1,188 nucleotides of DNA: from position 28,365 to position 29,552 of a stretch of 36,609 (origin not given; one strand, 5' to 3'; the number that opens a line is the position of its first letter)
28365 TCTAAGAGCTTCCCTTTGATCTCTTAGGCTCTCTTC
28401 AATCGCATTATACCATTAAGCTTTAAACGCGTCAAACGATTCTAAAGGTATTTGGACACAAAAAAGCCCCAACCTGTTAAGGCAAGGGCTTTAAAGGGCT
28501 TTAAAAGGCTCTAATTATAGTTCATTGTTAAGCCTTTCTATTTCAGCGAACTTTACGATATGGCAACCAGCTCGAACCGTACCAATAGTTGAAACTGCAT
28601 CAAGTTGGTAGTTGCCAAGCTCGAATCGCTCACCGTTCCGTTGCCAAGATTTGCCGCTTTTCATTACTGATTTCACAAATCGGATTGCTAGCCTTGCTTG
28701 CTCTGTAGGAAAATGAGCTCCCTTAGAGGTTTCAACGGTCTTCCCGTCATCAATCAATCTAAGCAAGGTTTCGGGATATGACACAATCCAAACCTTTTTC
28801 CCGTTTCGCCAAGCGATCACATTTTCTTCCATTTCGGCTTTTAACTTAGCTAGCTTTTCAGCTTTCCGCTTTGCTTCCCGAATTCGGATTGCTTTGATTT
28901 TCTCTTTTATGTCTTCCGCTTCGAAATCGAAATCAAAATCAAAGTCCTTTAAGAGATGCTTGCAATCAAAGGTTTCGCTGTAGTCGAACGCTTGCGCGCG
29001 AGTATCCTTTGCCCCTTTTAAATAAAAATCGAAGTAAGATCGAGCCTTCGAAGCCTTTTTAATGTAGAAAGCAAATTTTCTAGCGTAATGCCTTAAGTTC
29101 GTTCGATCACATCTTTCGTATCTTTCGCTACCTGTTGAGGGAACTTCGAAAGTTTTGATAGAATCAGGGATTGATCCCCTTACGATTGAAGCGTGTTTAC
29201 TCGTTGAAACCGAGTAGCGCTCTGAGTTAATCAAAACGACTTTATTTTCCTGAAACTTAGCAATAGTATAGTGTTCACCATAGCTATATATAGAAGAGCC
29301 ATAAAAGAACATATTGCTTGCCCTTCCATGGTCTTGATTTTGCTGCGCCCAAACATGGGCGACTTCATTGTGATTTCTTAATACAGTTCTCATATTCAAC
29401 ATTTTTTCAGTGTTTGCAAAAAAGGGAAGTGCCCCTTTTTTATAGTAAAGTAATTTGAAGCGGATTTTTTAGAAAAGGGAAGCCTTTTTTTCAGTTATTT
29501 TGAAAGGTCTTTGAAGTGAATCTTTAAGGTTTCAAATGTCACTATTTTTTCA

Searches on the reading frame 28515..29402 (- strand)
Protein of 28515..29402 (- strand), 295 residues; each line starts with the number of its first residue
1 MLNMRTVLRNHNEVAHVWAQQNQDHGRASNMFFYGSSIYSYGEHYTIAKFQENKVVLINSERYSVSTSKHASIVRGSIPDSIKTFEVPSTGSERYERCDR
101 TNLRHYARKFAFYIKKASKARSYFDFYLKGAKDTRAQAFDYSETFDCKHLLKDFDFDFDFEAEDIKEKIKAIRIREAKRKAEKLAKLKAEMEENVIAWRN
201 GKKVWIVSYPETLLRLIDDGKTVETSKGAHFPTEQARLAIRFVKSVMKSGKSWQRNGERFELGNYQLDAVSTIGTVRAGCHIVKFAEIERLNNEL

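Call 3: search_protein_families(library=pfam, proteins=[window:28515-29402:-], max_evalue=1)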
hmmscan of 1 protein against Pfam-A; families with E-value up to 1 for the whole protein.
window:28515-29402:- (295 aa): 2 families
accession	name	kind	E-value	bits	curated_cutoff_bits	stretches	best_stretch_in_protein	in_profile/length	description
PF11326.13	PANTS-like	-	0.037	14.8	27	1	137-185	23-70/80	Synaptic plasticity regulator PANTS-like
PF14870.12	PSII_BNR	-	0.13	12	27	1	194-230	237-273/303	Photosynthesis system II assembly factor YCF48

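Call 4: search_protein_families(library=phrogs, proteins=[window:28515-29402:-], max_evalue=1)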
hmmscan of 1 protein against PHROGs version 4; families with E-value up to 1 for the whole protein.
window:28515-29402:- (295 aa): 2 families
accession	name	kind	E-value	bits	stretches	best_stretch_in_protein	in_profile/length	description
phrog_7247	-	unknown function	8.1e-50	171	1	8-294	4-344/365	-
phrog_29643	-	unknown function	0.00019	21.2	1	28-79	24-80/423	-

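Call 5: search_solved_structures(query=window:28515-29402:-, max_evalue=10)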
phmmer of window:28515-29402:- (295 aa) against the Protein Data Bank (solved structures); distinct sequences matched with E-value up to 10: 1.
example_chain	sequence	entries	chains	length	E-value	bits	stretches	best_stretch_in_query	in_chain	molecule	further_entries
3mae_A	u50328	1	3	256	0.39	13.1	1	54-124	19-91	2-oxoisovalerate dehydrogenase E2 component, dihydrolipoamide acetyltransferase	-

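Call 7: search_dna_similar(query=window:28515-29402:-, collection=phages, mode=protein, max_rows=40)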
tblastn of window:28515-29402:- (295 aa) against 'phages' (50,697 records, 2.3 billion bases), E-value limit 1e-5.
Records with a match: 37; places in all: 56; records where one place covers at least 80% of the query: 5.
Best place of each record, by identity: <60% 37.
By first word of the organism name: Caulobacter 17; Brevundimonas 5; Synechococcus 2; Rhizobium 2; Achromobacter 2; Xylella 2; Xanthomonas 2; Pseudanabaena 1; Limnohabitans 1; phage 1; and 2 more.
By host as written in the record: Caulobacter crescentus NA1000 6; Caulobacter crescentus 4; Caulobacter vibrioides CB15 4; - 4; Brevundimonas goettingensis LVF2 2; Caulobacter vibrioides 2; Brevundimonas pondensis LVF1 2; Synechococcus sp. 2; and 8 more.
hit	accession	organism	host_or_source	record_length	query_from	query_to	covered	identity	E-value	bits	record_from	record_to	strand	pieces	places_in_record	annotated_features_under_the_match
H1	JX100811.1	Caulobacter virus Karma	Caulobacter crescentus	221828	7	291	97%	30.3%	6e-26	113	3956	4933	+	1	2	right and left terminal repeat sequences and all genes contained ... | hypothetical protein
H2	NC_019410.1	Caulobacter virus Karma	Caulobacter crescentus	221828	7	291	97%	30.3%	6e-26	113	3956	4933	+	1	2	right and left terminal repeat sequences and all genes contained ... | hypothetical protein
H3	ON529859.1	Brevundimonas phage vB_BgoS-BabaJaga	Brevundimonas goettingensis LVF2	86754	5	281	94%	30.0%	5e-24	107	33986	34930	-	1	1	hypothetical protein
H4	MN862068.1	Brevundimonas phage vB_BsubS-Delta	Brevundimonas subvibrioides ATCC 15264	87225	7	291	97%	28.4%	4e-22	101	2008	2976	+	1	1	hypothetical protein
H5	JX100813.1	Caulobacter phage phiCbK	Caulobacter vibrioides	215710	6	291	72%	37.8%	1e-14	145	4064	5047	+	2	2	right and left terminal repeat sequences and all genes contained ... | hypothetical protein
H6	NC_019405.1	Caulobacter phage phiCbK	Caulobacter vibrioides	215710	6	291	72%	37.8%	1e-14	145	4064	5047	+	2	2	right and left terminal repeat sequences and all genes contained ... | hypothetical protein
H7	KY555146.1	Caulobacter phage Ccr32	Caulobacter crescentus NA1000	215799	6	291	72%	37.8%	1e-14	145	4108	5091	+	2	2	right and left terminal repeat sequences and all genes contained ... | hypothetical protein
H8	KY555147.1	Caulobacter phage Ccr34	Caulobacter crescentus NA1000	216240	6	291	72%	37.8%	1e-14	145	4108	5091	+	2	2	right and left terminal repeat sequences and all genes contained ... | hypothetical protein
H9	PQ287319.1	Caulobacter phage S2L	Caulobacter vibrioides CB15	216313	6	291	72%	37.8%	1e-14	145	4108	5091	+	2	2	hypothetical protein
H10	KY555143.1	Caulobacter phage Ccr2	Caulobacter crescentus NA1000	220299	6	291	72%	36.9%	1e-13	140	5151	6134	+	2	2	right and left terminal repeat sequences and all genes contained ... | hypothetical protein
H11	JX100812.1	Caulobacter virus Magneto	Caulobacter crescentus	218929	6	291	72%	36.9%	2e-13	140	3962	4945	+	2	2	right and left terminal repeat sequences and all genes contained ... | hypothetical protein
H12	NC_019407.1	Caulobacter virus Magneto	Caulobacter crescentus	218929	6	291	72%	36.9%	2e-13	140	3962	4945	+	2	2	right and left terminal repeat sequences and all genes contained ... | hypothetical protein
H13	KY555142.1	Caulobacter phage Ccr10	Caulobacter crescentus NA1000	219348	1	291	74%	35.7%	5e-13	138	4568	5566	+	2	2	right and left terminal repeat sequences and all genes contained ... | hypothetical protein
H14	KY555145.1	Caulobacter phage Ccr29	Caulobacter crescentus NA1000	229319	1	291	74%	35.7%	5e-13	138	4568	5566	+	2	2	right and left terminal repeat sequences and all genes contained ... | hypothetical protein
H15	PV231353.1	Caulobacter phage RBC57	Caulobacter vibrioides CB15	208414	7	291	70%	37.2%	2e-9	148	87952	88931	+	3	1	hypothetical protein (x2)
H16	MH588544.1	Caulobacter phage CcrBL10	Caulobacter vibrioides CB15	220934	8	291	72%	35.0%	1e-12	133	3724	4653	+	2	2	right and left terminal repeat sequences and all genes contained ... | hypothetical protein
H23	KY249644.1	Synechococcus virus S-ESS1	Synechococcus sp.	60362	4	295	54%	36.6%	8e-11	126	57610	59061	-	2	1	hypothetical protein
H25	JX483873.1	Rhizobium phage RHEph01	Rhizobium etli Brasil5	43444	2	131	44%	39.9%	3e-14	79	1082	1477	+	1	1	hypothetical protein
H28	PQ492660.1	Limnohabitans phage YIMV22061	Limnohabitans sp. YIMB22184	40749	4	78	25%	52.0%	1e-16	86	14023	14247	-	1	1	hypothetical protein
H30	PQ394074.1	Erythrobacter phage vB_EliS-R22L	Erythrobacter sp. JL475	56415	220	295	26%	39.5%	3e-9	64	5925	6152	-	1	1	hypothetical protein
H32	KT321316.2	Achromobacter phage phiAxp-2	Achromobacter xylosoxidans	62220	8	78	24%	40.8%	4e-6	54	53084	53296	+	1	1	hypothetical protein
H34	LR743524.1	Xylella phage Bacata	Phage obtained on X. albilineans after ...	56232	4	88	29%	33.0%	4e-7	57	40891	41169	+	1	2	TolA protein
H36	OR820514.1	Xanthomonas phage AhaSv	Xanthomonas campestris pv. campestris ...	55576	213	295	28%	32.5%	5e-6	54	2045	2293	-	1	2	hypothetical protein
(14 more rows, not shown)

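Call 10: search_protein_families(library=ncbifam, proteins=[window:28515-29402:-], max_evalue=1)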
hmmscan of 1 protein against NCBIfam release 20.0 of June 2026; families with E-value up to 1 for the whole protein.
window:28515-29402:- (295 aa): 1 family
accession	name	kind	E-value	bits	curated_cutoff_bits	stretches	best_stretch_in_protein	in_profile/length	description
NF005055.0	PRK06462.1-5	equivalog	0.067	12.3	389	0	120-215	147-242/341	asparagine synthetase A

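Call 11: find_homologous_proteins(query=window:28515-29402:-, max_evalue=0.001)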
Query window:28515-29402:- (295 aa): 62 proteins with E <= 0.001 among 1461 candidates.
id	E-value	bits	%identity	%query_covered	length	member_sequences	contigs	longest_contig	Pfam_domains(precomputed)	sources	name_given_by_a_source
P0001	2.9e-192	655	100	99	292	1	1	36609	-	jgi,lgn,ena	-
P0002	1.3e-174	597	90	99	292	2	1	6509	-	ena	-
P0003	8.7e-169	578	88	99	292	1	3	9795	-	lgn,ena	-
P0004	9.4e-167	571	86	99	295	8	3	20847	-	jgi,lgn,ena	-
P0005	6.2e-165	565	86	99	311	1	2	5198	-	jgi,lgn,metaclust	metaclust:\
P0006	1.3e-142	492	77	99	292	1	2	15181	-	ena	-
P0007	3.5e-142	491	76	99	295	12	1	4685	-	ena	-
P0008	1.9e-137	475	75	99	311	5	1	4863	-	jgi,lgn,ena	jgi:hypothetical protein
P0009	2.0e-136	472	73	99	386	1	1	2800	-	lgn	-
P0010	5.1e-136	470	74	99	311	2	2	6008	-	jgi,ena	-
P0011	2.0e-131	455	75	95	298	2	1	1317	-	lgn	-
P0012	2.2e-124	432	75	90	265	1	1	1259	-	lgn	-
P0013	5.1e-104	365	56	99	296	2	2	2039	-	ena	-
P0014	6.3e-103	362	57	99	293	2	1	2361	-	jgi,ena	-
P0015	1.2e-102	361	56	99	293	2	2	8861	-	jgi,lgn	-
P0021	8.0e-97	342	55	99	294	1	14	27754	-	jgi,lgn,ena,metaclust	jgi:hypothetical protein|metaclust:\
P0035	1.5e-31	128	52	25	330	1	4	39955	-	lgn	-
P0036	8.2e-31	125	37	36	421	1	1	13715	PF26096.1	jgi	jgi:hypothetical protein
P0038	1.6e-29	121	33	100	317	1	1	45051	-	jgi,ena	-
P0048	1.1e-24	105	31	98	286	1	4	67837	-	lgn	-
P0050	2.9e-23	101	37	38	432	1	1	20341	PF26096.1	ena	-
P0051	1.5e-22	98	45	25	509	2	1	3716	-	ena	-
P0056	2.3e-17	81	28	99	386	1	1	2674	PF26096.1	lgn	-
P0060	2.5e-13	68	28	99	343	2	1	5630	PF26096.1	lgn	-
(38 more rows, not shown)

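Call 12: search_protein_families(library=pfam, proteins=[P0036, P0050, P0056, P0060, P0035, P0051], max_evalue=0.01)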
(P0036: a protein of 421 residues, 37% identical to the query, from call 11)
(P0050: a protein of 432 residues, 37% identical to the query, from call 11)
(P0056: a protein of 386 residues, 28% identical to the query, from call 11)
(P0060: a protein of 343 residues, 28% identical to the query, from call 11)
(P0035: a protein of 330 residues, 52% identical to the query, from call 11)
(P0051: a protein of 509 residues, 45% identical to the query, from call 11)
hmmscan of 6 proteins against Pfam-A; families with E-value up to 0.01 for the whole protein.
P0036 (421 aa): 0 families

P0050 (432 aa): 0 families

P0056 (386 aa): 0 families

P0060 (343 aa): 0 families

P0035 (330 aa): 0 families

P0051 (509 aa): 0 families

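Call 15: search_solved_structures(query=A1, max_evalue=10, show_alignments=2)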
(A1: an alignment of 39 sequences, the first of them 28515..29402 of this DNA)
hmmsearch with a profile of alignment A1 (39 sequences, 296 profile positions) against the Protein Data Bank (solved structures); distinct sequences matched with E-value up to 10: 10.
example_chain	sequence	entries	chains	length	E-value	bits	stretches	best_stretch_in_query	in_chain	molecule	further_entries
6yw5_V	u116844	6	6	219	0.66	12.7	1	106-192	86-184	IF1 | Related to ribosomal protein YmL36, mitochondrial | Uncharacterized protein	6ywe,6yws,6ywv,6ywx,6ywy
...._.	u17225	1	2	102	1.1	12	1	61-85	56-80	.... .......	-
1utu_A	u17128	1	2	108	1.2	11.8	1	61-85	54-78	EMSY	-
9vth_SR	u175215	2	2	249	1.9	11.2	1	115-202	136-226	40S ribosomal protein S6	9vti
8auv_k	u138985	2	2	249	2.2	11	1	115-202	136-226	eS6 (40S ribosomal protein S6) | 40S ribosomal protein S6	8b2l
8oyx_A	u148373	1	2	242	3.3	10.4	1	77-182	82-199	De novo designed soluble GPCR-like protein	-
9lm8_A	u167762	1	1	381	3.8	10.2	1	126-220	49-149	bvFP-Pfr21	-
6oqt_X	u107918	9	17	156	4.5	10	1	100-186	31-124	ATP synthase subunit b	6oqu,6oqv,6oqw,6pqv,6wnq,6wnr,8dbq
5t4o_I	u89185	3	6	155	5.6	9.7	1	100-186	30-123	ATP synthase subunit b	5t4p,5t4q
6xyw_Bv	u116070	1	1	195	7.4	9.3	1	97-216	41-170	AT5g49210/K21P3_8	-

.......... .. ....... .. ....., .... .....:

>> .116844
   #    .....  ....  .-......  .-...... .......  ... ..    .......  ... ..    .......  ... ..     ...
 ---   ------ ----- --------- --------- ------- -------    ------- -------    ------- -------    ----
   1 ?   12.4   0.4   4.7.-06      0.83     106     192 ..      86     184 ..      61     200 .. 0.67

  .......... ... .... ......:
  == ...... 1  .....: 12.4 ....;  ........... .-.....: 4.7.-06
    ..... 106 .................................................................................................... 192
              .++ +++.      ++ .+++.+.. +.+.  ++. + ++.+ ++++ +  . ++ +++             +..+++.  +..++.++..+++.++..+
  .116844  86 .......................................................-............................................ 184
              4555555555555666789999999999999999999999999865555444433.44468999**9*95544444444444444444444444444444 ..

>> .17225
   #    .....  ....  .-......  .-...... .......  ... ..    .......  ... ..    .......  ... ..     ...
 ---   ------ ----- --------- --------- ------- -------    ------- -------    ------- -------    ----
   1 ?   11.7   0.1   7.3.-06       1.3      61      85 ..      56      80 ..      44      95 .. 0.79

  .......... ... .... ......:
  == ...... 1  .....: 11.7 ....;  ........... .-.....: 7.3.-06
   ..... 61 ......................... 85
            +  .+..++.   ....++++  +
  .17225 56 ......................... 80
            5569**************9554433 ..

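Call 20: find_encoding_contigs(protein=P0004, flank=6000, max_places=3)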
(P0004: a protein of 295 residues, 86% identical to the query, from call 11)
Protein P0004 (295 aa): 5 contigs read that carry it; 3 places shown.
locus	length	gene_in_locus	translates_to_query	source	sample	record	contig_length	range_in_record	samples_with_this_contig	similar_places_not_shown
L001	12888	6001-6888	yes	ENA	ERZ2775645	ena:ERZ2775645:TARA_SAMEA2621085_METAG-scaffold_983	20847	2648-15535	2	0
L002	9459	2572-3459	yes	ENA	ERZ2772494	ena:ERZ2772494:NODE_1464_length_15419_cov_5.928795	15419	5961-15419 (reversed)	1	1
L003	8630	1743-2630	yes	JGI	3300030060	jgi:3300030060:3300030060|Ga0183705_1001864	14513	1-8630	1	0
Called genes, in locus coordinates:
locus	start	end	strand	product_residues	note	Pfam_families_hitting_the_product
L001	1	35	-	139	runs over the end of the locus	-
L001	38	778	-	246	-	-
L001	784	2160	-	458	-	PF05970:PIF1, PF13245:AAA_19, PF13604:AAA_30, PF01443:Viral_helicase1 (faint)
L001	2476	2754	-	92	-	-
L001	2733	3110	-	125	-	-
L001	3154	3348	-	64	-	-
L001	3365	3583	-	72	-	-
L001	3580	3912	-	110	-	-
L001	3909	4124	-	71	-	-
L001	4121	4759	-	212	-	-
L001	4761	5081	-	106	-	-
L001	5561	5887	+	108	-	-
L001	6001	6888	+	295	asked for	-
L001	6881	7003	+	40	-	-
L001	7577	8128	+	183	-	-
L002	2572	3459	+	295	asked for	-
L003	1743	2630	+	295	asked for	-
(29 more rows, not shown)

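Call 21: find_encoding_contigs(protein=P0021, flank=6000, max_places=3)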
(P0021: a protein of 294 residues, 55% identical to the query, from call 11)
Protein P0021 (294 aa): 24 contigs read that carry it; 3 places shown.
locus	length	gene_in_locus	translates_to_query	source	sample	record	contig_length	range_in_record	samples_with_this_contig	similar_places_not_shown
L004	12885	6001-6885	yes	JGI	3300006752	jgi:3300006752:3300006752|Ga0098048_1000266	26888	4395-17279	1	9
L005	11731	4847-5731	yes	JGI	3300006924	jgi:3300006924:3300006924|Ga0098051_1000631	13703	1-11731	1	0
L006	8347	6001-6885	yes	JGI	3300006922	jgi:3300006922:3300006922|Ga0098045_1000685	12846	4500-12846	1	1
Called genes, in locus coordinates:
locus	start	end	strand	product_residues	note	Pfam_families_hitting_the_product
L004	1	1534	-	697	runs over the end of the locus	-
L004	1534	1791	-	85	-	-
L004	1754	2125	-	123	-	-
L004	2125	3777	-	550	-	-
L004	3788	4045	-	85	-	-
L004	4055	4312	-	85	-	-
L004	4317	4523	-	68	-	-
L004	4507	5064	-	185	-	-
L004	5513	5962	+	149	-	-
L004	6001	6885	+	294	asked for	-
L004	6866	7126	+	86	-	-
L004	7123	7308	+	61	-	-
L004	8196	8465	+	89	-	PF13730:HTH_36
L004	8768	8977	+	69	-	-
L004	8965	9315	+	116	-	-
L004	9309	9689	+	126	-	-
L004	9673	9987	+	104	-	PF08299:Bac_DnaA_C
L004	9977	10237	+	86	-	-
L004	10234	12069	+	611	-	PF13155:Toprim_2, PF13362:Toprim_3, PF03796:DnaB_C (weak)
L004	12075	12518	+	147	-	-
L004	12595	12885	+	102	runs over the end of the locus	-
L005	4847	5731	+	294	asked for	-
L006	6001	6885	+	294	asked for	-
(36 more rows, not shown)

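Call 22: predict_structure(alignment_id=A1)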
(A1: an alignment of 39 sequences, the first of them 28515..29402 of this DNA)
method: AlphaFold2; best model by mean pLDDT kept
length: 295 residues; sequences in the alignment: 39
mean_pLDDT: 94.4   pTM: 0.71
mean pLDDT of the five models: 94.4, 93.5, 92.9, 92.1, 90.5
residues with pLDDT >= 90: 266; 70-90: 27; 50-70: 2; < 50: 0
segments of 3 or more residues with pLDDT < 50: none
pLDDT, mean of each block of 10 residues (from residue 1): 86 98 96 98 96 96 91 97 97 95 98 96 93 98 98 95 90 91 93 93 86 95 95 97 96 89 93 95 96 95
secondary structure, 60 per line:
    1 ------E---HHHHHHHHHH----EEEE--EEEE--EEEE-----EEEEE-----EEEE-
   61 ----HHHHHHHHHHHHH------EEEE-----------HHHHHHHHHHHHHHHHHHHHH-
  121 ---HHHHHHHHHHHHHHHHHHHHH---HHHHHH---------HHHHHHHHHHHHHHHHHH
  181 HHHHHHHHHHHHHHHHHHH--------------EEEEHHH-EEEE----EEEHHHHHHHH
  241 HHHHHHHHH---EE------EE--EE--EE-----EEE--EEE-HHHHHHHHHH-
elements in order: H11-20 E25-28 E31-34 E37-40 E46-50 E56-59 H65-77 E84-87 H99-119 H124-144 H148-153 H163-199 E214-217 E222-225 E230-232 H233-249 E276-278 E281-283 H285-294

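Call 26: fold_search(model_id=the predicted structure, library=pdb)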
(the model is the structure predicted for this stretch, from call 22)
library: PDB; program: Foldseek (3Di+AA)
matches with E <= 10: 62; with E <= 0.001: 0
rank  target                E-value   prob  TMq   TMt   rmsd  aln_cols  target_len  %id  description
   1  5ubw_A                8.4e-01  0.05  0.12  0.17  13.9       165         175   10  Structure of catalytic domain of Ssel (released 2017-12-27)
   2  4wlr_A                1.7e+00  0.08  0.16  0.16  20.5       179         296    7  Crystal Structure of mUCH37-hRPN13 CTD-hUb complex (released 2015-03-04)
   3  4uel_A                3.0e+00  0.06  0.16  0.16  20.3       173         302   10  UCH-L5 in complex with ubiquitin-propargyl bound to the RPN13 DEUBAD domain (released 2015-03-04)
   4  5mn6_A                3.1e+00  0.08  0.10  0.10   6.3        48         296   17  S. aureus FtsZ 12-316 F138A GDP Closed form (3FCm) (released 2016-12-21)
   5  8g2z_LE               3.3e+00  0.07  0.13  0.09  16.0       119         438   10  48-nm doublet microtubule from Tetrahymena thermophila strain CU428 (released 2023-06-14)
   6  9va7_B                3.5e+00  0.05  0.14  0.11  11.8       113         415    7  Crystal structure of legionella effector Lem17 in complex with IP6 (released 2026-01-21)
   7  5n9j_E                4.0e+00  0.08  0.14  0.20  19.9       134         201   10  Core Mediator of transcriptional regulation (released 2017-05-17)
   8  4oj6_C                4.0e+00  0.05  0.10  0.05  12.2       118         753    8  Crystal Structure of a Putative Tailspike Protein (TSP1, orf210) from Escherichia coli O157:H7 Bacteriohage CBA120; Se (released 2014-03-26)
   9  4ojp_C                4.2e+00  0.05  0.10  0.05  12.2       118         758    8  Crystal Structure of Putative Tailspike Protein (TSP1, orf210) from Escherichia coli O157:H7 Bacteriohage CBA120 in Co (released 2014-03-26)
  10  5mn6_B                4.5e+00  0.07  0.09  0.09   4.5        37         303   22  S. aureus FtsZ 12-316 F138A GDP Closed form (3FCm) (released 2016-12-21)
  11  2vch                  4.5e+00  0.02  0.09  0.06  12.1       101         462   17  Characterization and engineering of the bifunctional N- and O- glucosyltransferase involved in xenobiotic metabolism in  (released 2007-10-09)
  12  8chv_B                4.7e+00  0.05  0.13  0.23   9.5       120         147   11  Crystal structure of human PURA (fragment Glu57-Glu212, PUR repeat I and II) R140P mutant (released 2024-02-21)
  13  4uf6_D                5.0e+00  0.04  0.17  0.17  20.5       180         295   10  UCH-L5 in complex with ubiquitin-propargyl bound to an activating fragment of INO80G (released 2015-03-04)
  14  8efw_B                5.0e+00  0.04  0.12  0.17  15.0       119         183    8  Structure of SdeA DUB Domain disulfide crosslinked with Ubiquitin (released 2023-09-20)
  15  9vyh_o                5.0e+00  0.01  0.08  0.05  19.3       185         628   12  Cyanopodophage Pan3 tailspike (released 2025-11-26)
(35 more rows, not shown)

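Call 27: search_protein_representatives(alignment_id=A1)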
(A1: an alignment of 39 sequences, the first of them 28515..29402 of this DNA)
Query: 39 sequences, 296 profile positions. Proteins with E-value up to 0.001 (for the whole library): 10102; up to 1e-10: 7730; up to 1e-30: 4844. The best 150 are listed.
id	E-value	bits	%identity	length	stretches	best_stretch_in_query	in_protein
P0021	2.3e-108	378.7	-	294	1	1-295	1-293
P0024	1.4e-100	353.1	-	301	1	1-294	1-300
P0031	6.8e-91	321.3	-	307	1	1-294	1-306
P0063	8.7e-91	320.9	-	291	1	1-295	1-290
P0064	1.8e-90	319.9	-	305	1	1-295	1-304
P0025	2.1e-89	316.4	-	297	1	7-294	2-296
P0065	3.3e-89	315.8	-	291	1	2-294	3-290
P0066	1.1e-88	314.1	-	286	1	1-294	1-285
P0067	1.3e-88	313.8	-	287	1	1-294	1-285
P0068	2.1e-88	313.1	-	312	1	1-292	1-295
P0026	2.5e-88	312.9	-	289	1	1-293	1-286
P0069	6.7e-88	311.5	-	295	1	1-293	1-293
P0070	1.4e-87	310.4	-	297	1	1-293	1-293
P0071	2.6e-87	309.5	-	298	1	1-295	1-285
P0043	3.0e-87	309.4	-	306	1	5-295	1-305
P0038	4.0e-80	285.9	-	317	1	2-295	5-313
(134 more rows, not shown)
